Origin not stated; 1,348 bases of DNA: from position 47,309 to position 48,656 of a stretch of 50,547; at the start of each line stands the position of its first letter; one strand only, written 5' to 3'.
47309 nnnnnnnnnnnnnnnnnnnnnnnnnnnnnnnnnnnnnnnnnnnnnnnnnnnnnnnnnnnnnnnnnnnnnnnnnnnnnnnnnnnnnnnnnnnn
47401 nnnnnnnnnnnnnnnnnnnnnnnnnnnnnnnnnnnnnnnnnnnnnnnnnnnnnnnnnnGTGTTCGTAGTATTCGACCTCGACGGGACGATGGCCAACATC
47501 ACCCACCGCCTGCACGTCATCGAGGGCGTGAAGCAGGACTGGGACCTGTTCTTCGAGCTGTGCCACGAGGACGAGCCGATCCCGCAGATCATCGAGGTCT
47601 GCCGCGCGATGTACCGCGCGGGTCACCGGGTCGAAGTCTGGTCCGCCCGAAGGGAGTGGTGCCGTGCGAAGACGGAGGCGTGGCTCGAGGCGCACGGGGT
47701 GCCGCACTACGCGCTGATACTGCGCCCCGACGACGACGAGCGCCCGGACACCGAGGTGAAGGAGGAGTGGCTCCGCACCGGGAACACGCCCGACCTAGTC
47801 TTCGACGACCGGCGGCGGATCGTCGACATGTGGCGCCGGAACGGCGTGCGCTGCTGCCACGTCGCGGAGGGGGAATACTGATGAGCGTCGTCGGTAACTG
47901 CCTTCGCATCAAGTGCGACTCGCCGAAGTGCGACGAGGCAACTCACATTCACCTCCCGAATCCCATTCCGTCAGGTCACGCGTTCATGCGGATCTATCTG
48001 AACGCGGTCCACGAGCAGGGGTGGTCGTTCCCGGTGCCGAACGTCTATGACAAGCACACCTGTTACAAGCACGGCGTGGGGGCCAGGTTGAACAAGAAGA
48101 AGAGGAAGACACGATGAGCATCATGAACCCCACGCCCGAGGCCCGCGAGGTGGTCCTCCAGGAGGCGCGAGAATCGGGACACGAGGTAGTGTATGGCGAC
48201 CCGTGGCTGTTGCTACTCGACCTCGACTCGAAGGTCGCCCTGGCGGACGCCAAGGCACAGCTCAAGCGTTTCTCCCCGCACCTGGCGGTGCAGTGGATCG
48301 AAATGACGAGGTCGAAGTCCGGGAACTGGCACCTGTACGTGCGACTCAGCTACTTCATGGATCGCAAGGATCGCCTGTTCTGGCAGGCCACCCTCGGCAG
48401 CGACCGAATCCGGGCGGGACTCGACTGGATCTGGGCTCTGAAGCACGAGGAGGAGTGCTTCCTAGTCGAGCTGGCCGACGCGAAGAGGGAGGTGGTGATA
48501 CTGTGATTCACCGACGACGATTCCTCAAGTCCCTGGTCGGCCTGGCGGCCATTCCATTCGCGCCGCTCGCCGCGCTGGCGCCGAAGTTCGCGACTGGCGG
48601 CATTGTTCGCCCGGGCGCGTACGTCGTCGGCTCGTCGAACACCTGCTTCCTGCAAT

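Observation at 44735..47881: Phage RNA-repair module: RtcB ligase + RlaP-type nucleotidyltransferase + HAD 3'-phosphatase-like protein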

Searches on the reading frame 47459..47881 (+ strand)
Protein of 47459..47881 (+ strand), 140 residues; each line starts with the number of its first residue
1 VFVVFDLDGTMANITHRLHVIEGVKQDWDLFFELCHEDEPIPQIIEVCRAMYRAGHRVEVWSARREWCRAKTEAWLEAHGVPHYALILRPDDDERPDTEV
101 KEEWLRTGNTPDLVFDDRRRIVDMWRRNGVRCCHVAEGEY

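Call 3: search_protein_families(library=pfam, proteins=[window:47459-47881:+], max_evalue=0.01)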
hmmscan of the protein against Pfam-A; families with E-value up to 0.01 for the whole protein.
window:47459-47881:+ (140 aa): 4 families
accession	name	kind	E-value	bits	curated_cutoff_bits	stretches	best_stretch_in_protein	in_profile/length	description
PF25109.1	HAD_PNKP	-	9.7e-27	94.3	27.6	1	3-140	4-143/143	Polynucleotide kinase PNKP phosphatase domain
PF24694.1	LNS2_PITM1-3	-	4e-05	24.1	27.7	1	3-106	1-87/124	PITM 1-3, LNS2 domain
PF03767.20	Acid_phosphat_B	-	0.00032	20.7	27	1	2-102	79-185/230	HAD superfamily, subfamily IIIB (Acid phosphatase)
PF00702.32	Hydrolase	-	0.0037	18.1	26.4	1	3-132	4-117/191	haloacid dehalogenase-like hydrolase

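Call 11: search_protein_families(library=phrogs, proteins=[window:47459-47881:+], max_evalue=0.01)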
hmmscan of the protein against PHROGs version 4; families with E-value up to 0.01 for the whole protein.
window:47459-47881:+ (140 aa): 8 families
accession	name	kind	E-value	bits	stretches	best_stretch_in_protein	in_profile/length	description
phrog_415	-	other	5.7e-41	141.6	1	2-138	23-167/218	polynucleotide kinase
phrog_505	-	other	4.8e-34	119.2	1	2-139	163-294/295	polynucleotide kinase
phrog_4889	-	other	1.1e-10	42.3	1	3-130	10-146/339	polynucleotide kinase/phosphorylase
phrog_1238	-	moron, auxiliary metabolic gene and host takeover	1.2e-08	35.7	1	1-95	23-100/155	phosphoheptose isomerase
phrog_36358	-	unknown function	9.8e-07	29.9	1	2-79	15-97/113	-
phrog_5387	-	unknown function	0.00037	21.7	1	1-91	5-89/137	-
phrog_8630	-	DNA, RNA and nucleotide metabolism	0.004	17.9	1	28-90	56-120/199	nucleotidase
phrog_420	-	unknown function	0.0059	17.2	0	39-139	84-179/267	unknown function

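Call 25: search_dna_similar(query=window:47459-47878:+, collection=phages, mode=protein, max_rows=60)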
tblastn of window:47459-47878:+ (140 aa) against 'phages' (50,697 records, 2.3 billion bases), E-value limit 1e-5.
Records with a match: 3328; places in all: 3388; records where one place covers at least 80% of the query: 3265.
Best place of each record, by identity: <60% 3328.
By first word of the organism name: Escherichia 899; Klebsiella 714; Mycobacterium 497; Gordonia 119; Streptomyces 115; Shigella 115; Aeromonas 105; Vibrio 101; Acinetobacter 69; Enterobacter 68; and 64 more.
By host as written in the record: Mycobacterium smegmatis mc2 155 363; Escherichia coli 353; - 313; Klebsiella pneumoniae 304; Gordonia terrae 3612 94; Mycobacterium smegmatis mc#155 70; Escherichia coli K-12 MG1655 48; Streptomyces griseus ATCC 10137 45; and 623 more.
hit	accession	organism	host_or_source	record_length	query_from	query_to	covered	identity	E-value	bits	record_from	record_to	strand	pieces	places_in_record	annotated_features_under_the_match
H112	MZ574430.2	Caulobacter phage C2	Caulobacter vibrioides CB15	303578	2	140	99%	44.4%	5e-37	138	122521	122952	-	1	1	3'-phosphate, 5'-polynucleotide kinase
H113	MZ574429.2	Caulobacter phage C1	Caulobacter vibrioides CB15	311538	2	140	99%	44.4%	5e-37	138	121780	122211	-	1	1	3'-phosphate, 5'-polynucleotide kinase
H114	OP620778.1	Bertelyvirus sp.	Caulobacter vibrioides CB15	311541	2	140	99%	44.4%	5e-37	138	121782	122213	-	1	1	3'-phosphate, 5'-polynucleotide kinase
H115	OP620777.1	Bertelyvirus sp.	Caulobacter vibrioides CB15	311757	2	140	99%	44.4%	5e-37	138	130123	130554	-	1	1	3'-phosphate, 5'-polynucleotide kinase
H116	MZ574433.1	Caulobacter phage RB23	Caulobacter vibrioides CB15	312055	2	140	99%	44.4%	5e-37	138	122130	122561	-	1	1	3'-phosphate, 5'-polynucleotide kinase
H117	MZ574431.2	Caulobacter phage J4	Caulobacter vibrioides CB15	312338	2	140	99%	44.4%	5e-37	138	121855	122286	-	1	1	3'-phosphate, 5'-polynucleotide kinase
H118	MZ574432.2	Caulobacter phage BL47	Caulobacter vibrioides CB15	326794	2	140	99%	44.4%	5e-37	138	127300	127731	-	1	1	3'-phosphate, 5'-polynucleotide kinase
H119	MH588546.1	Caulobacter phage CcrBL9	Caulobacter vibrioides CB15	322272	2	140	99%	43.8%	1e-33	129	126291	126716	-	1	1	3'-phosphatase, 5'-polynucleotide kinase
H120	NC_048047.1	Caulobacter phage CcrBL9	Caulobacter vibrioides CB15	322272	2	140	99%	43.8%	1e-33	129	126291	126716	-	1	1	ATPase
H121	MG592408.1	Vibrio phage 1.024.O._10N.261.45.F8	Vibrio lentus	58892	3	140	99%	42.9%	4e-22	96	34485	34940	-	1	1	HAD-like domain protein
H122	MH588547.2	Caulobacter phage CcrSC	Caulobacter vibrioides CB15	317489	2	140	99%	42.4%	2e-33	128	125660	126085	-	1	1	3'-phosphatase, 5'-polynucleotide kinase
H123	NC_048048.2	Caulobacter phage CcrSC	Caulobacter vibrioides CB15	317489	2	140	99%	42.4%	2e-33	128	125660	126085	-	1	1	ATPase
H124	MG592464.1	Vibrio phage 1.089.O._10N.261.51.F9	Vibrio lentus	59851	3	140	99%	41.6%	7e-20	90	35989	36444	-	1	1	NLI interacting factor-like phosphatase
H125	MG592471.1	Vibrio phage 1.098.O._10N.286.51.B9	Vibrio lentus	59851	3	140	99%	41.6%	7e-20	90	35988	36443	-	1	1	NLI interacting factor-like phosphatase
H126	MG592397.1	Vibrio phage 1.012.O._10N.261.48.C12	Vibrio lentus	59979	3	140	99%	41.6%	7e-20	90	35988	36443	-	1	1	NLI interacting factor-like phosphatase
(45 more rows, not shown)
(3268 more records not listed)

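Call 37: find_related_loci(query=window:47459-47878:+, collection=viral_contigs, flank=10000)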
Query window:47459-47878:+ (140 aa) in viral_contigs; peptide patterns used: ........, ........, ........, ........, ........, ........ (x = any residue, [..] = any of these).
37 stretches matched a pattern; 20 encode a relative of the query (tblastn E <= 1e-3); 20 distinct loci.
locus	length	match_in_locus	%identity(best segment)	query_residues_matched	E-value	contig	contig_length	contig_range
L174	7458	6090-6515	49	1-140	1e-41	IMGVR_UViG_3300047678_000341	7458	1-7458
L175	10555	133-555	47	1-140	1e-39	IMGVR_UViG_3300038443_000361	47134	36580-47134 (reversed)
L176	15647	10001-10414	49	1-135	5e-39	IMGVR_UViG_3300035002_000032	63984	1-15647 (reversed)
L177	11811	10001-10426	46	1-140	1e-38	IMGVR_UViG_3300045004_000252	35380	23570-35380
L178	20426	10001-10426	50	1-138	2e-38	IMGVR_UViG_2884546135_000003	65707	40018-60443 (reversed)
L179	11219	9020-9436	47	1-135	3e-38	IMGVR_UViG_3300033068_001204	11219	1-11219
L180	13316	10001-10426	46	1-140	7e-38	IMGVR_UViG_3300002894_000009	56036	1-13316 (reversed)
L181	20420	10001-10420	44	1-140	7e-38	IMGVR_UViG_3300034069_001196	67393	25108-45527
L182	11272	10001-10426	45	1-140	1e-37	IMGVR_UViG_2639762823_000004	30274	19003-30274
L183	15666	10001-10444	43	1-140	2e-37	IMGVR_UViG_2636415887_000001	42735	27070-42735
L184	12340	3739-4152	49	1-135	3e-37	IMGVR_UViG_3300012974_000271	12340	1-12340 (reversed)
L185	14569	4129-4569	44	1-140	7e-37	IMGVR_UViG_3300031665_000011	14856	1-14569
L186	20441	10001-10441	47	1-140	8e-37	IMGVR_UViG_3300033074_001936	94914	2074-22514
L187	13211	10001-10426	46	1-140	1e-36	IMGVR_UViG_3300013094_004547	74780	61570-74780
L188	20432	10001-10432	45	1-140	6e-35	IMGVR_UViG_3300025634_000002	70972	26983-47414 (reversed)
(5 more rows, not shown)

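Call 45: search_solved_structures(query=window:47459-47878:+, max_evalue=0.01, show_alignments=2)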
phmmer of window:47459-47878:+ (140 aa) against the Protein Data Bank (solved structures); distinct sequences matched with E-value up to 0.01: 5.
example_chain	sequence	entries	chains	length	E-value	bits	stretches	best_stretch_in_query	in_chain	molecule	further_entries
5uj0_A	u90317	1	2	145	2.3e-11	47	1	3-140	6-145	Polynucleotide kinase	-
1ltq_A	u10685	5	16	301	1.8e-10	44.1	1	3-140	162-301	POLYNUCLEOTIDE KINASE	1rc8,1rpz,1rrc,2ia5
4xrp_A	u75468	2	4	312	1.3e-07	34.8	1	3-138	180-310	Pnkp1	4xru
3cmu_A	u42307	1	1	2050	0.0017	21.5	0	15-56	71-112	Protein recA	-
3cmt_A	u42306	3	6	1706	0.0083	19.2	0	15-56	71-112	Protein recA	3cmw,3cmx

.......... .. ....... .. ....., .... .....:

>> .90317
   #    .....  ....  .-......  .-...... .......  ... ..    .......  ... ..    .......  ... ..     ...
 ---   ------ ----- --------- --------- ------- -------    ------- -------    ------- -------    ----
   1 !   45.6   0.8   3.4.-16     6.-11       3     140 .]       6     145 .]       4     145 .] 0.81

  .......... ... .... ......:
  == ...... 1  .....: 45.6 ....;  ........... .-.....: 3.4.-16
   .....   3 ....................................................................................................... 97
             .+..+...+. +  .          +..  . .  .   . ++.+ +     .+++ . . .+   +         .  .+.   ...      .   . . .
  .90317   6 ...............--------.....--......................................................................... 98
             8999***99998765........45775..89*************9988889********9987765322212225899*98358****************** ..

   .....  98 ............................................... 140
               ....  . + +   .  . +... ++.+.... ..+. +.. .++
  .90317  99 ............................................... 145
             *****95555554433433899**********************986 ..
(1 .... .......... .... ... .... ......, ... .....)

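Call 56: search_protein_families(library=ncbifam, proteins=[window:47459-47881:+], max_evalue=0.01)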
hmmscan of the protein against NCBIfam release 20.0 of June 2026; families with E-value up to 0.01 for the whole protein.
window:47459-47881:+ (140 aa): 0 families

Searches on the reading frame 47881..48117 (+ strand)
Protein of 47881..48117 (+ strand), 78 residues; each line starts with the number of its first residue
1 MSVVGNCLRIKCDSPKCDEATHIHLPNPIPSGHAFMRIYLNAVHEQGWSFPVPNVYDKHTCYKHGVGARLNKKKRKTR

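Call 3: search_protein_families(library=pfam, proteins=[window:47884-48117:+], max_evalue=0.01)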
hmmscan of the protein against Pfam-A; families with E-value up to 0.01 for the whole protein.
window:47884-48117:+ (77 aa): 0 families

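Call 11: search_protein_families(library=phrogs, proteins=[window:47881-48117:+], max_evalue=0.01)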
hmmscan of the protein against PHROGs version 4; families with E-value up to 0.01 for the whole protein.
window:47881-48117:+ (78 aa): 0 families

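Call 56: search_protein_families(library=ncbifam, proteins=[window:47881-48117:+], max_evalue=0.01)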
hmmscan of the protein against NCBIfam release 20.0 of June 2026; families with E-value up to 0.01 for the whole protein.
window:47881-48117:+ (78 aa): 0 families

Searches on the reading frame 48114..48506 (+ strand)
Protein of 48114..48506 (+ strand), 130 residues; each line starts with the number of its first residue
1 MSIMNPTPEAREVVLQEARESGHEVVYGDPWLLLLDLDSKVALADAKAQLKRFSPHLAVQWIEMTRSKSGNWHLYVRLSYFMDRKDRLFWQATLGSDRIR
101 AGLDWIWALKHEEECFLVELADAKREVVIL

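Call 3: search_protein_families(library=pfam, proteins=[window:48114-48506:+], max_evalue=0.01)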
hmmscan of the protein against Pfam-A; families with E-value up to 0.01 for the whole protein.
window:48114-48506:+ (130 aa): 0 families

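Call 11: search_protein_families(library=phrogs, proteins=[window:48114-48506:+], max_evalue=0.01)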
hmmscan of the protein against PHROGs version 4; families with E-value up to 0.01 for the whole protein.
window:48114-48506:+ (130 aa): 0 families

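Call 48: search_dna_similar(query=window:48114-48503:+, collection=phages, mode=protein, max_evalue=0.01, max_rows=20)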
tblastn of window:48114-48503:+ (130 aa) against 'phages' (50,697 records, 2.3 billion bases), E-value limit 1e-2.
No match.

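Call 56: search_protein_families(library=ncbifam, proteins=[window:48114-48506:+], max_evalue=0.01)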
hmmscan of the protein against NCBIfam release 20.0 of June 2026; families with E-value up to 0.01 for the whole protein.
window:48114-48506:+ (130 aa): 0 families
